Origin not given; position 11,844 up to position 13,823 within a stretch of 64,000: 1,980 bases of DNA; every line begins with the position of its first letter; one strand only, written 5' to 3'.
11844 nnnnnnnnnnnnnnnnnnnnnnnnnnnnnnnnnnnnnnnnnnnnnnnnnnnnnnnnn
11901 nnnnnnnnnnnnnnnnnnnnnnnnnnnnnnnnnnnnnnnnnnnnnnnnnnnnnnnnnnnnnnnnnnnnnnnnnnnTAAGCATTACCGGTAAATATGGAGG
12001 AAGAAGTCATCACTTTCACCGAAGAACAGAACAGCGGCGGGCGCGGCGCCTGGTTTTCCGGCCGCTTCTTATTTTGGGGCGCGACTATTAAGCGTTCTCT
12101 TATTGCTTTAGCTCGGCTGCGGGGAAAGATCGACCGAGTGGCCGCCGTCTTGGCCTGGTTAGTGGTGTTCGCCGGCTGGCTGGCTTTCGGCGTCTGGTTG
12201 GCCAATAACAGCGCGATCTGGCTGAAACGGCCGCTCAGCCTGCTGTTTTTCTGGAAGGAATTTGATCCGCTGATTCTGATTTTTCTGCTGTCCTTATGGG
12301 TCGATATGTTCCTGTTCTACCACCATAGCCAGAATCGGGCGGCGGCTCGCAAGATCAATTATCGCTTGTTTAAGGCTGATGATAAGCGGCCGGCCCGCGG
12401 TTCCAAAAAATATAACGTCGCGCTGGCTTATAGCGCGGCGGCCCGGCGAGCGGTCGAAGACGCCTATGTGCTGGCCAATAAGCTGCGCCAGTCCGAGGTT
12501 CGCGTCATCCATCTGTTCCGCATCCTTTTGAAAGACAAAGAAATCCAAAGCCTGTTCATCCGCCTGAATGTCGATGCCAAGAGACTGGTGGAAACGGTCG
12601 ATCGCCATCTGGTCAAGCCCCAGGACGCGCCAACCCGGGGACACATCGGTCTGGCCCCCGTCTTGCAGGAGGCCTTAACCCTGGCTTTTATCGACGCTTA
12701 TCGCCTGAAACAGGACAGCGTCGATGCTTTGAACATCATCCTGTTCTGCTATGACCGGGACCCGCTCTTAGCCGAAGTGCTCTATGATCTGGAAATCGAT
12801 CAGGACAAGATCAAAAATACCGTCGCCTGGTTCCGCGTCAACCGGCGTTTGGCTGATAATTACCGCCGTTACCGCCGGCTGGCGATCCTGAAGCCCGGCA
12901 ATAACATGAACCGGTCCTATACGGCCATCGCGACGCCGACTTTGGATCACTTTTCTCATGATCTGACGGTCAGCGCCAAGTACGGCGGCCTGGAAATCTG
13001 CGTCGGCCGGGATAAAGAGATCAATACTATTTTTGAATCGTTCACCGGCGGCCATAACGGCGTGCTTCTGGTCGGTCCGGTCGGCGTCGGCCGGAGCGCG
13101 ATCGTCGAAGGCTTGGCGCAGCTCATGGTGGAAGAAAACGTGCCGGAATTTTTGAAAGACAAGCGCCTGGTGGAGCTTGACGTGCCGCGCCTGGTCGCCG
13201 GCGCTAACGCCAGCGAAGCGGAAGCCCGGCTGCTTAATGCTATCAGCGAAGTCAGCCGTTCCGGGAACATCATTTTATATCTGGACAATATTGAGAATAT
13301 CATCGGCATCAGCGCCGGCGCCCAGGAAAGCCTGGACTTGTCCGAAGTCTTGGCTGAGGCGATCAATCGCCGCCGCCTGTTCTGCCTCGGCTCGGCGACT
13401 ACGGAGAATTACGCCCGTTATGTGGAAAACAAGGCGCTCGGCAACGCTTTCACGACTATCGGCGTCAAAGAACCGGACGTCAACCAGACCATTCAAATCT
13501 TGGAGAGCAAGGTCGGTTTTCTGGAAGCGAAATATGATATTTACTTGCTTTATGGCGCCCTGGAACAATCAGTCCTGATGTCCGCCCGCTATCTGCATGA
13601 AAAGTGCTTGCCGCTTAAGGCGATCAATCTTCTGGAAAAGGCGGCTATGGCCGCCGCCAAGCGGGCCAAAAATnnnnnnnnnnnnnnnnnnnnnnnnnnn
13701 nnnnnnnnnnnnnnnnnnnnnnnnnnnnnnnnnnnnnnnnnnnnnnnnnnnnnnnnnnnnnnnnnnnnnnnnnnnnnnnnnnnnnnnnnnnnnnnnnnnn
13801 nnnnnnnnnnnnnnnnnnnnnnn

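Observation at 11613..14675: Membrane-anchored Clp/Hsp100 paralog with an inactivated first ATPase module, divergent from clpB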

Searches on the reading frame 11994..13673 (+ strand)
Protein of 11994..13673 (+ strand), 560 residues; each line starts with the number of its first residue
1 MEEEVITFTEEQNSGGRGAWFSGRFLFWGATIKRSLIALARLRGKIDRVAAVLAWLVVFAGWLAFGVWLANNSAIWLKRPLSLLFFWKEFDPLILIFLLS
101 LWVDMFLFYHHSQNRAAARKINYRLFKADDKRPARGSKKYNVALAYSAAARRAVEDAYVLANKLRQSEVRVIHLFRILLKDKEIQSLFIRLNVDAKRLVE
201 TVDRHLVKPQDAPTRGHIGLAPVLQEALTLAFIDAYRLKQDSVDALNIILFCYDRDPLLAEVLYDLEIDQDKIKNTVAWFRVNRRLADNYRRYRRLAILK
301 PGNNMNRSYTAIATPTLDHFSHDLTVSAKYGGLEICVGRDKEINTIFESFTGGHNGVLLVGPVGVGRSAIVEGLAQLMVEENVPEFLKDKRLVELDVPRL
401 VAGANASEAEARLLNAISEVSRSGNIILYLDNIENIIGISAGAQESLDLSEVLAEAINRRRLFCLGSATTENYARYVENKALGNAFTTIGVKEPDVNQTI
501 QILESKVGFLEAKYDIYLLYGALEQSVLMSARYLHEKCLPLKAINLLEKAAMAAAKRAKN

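Call 7: find_homologous_proteins(query=window:11994-13673:+, max_evalue=0.00001)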
Query window:11994-13673:+ (560 aa): 2061 proteins with E <= 0.00001 among 8000 candidates; the best 120 are listed.
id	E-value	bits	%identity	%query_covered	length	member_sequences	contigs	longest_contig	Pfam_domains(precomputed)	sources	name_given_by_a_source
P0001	0.0e+0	1237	100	100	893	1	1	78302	PF02861.26,PF07724.21,PF12775.14,PF00004.36,PF13401.13,PF17871.8,PF07728.21,PF10431.16,PF13191.13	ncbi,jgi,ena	ncbi:MAG: ATP-dependent Clp protease ATP-binding subunit [Patescibacteria group bacterium]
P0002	1.1e-294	996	78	100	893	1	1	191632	PF02861.26,PF20030.6,PF00004.36,PF13401.13,PF20703.4,PF17871.8,PF07728.21,PF13191.13,PF00158.33,PF07724.21,PF12775.14,PF01078.28,PF10431.16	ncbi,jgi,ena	ncbi:MAG: ATP-dependent Clp protease ATP-binding subunit [Patescibacteria group bacterium]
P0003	3.4e-283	959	75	100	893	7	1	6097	PF13173.13,PF02861.26,PF20030.6,PF00004.36,PF13401.13,PF17871.8,PF13238.13,PF07728.21,PF13191.13,PF07724.21,PF12775.14,PF01078.28,PF10431.16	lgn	-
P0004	6.6e-281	951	74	100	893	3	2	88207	PF02861.26,PF07724.21,PF13604.13,PF12775.14,PF00004.36,PF13401.13,PF17871.8,PF07728.21,PF10431.16,PF13191.13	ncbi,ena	-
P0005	2.6e-277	939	74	98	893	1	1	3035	PF02861.26,PF20030.6,PF00004.36,PF13401.13,PF03193.23,PF17871.8,PF13238.13,PF07728.21,PF13191.13,PF00158.33,PF07724.21,PF12775.14,PF01078.28,PF10431.16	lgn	-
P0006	3.7e-264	896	71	100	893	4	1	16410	PF13173.13,PF02861.26,PF20030.6,PF13555.13,PF00004.36,PF13401.13,PF17871.8,PF07728.21,PF13191.13,PF00158.33,PF07724.21,PF12775.14,PF01078.28,PF10431.16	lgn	-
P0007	6.8e-264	895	70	100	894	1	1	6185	PF13173.13,PF02861.26,PF20030.6,PF13555.13,PF00004.36,PF13401.13,PF17871.8,PF13238.13,PF01637.25,PF07728.21,PF13191.13,PF07724.21,PF12775.14,PF01078.28,PF10431.16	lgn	-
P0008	6.9e-264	895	70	100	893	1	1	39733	PF02861.26,PF20030.6,PF00158.33,PF07724.21,PF12775.14,PF00004.36,PF13401.13,PF17871.8,PF07728.21,PF10431.16,PF13191.13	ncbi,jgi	jgi:ATP-dependent Clp protease ATP-binding subunit ClpC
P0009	9.0e-264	894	71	99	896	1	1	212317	PF02861.26,PF20030.6,PF13555.13,PF00004.36,PF13401.13,PF20703.4,PF17871.8,PF07728.21,PF13191.13,PF07724.21,PF12775.14,PF01078.28,PF10431.16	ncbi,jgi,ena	ncbi:MAG: ATP-dependent Clp protease ATP-binding subunit [Patescibacteria group bacterium]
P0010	6.9e-263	891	70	100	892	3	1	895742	PF13173.13,PF02861.26,PF20030.6,PF13604.13,PF13555.13,PF00004.36,PF13401.13,PF17871.8,PF07728.21,PF13191.13,PF00158.33,PF07724.21,PF12775.14,PF01078.28,PF10431.16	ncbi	-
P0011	1.0e-261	888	70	100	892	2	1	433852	PF13173.13,PF02861.26,PF20030.6,PF13555.13,PF00004.36,PF13401.13,PF17871.8,PF07728.21,PF13191.13,PF00158.33,PF07724.21,PF12775.14,PF10431.16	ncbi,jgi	ncbi:MAG: ATP-dependent Clp protease ATP-binding subunit [Patescibacteria group bacterium]|jgi:ATP-d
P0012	2.7e-261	886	69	100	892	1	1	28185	PF13173.13,PF02861.26,PF20030.6,PF00004.36,PF13401.13,PF20703.4,PF17871.8,PF07728.21,PF13191.13,PF07724.21,PF12775.14,PF10431.16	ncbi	-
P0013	6.2e-260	882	70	100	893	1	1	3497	PF02861.26,PF00158.33,PF07724.21,PF00004.36,PF17871.8,PF07728.21,PF10431.16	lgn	-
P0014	7.1e-257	872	69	100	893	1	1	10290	PF02861.26,PF00158.33,PF07724.21,PF00004.36,PF17871.8,PF07728.21,PF10431.16,PF13191.13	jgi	jgi:ATP-dependent Clp protease ATP-binding subunit ClpC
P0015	8.9e-257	871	68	100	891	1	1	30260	PF13173.13,PF02861.26,PF13555.13,PF00004.36,PF13401.13,PF20703.4,PF17871.8,PF07728.21,PF13191.13,PF07724.21,PF12775.14,PF10431.16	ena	-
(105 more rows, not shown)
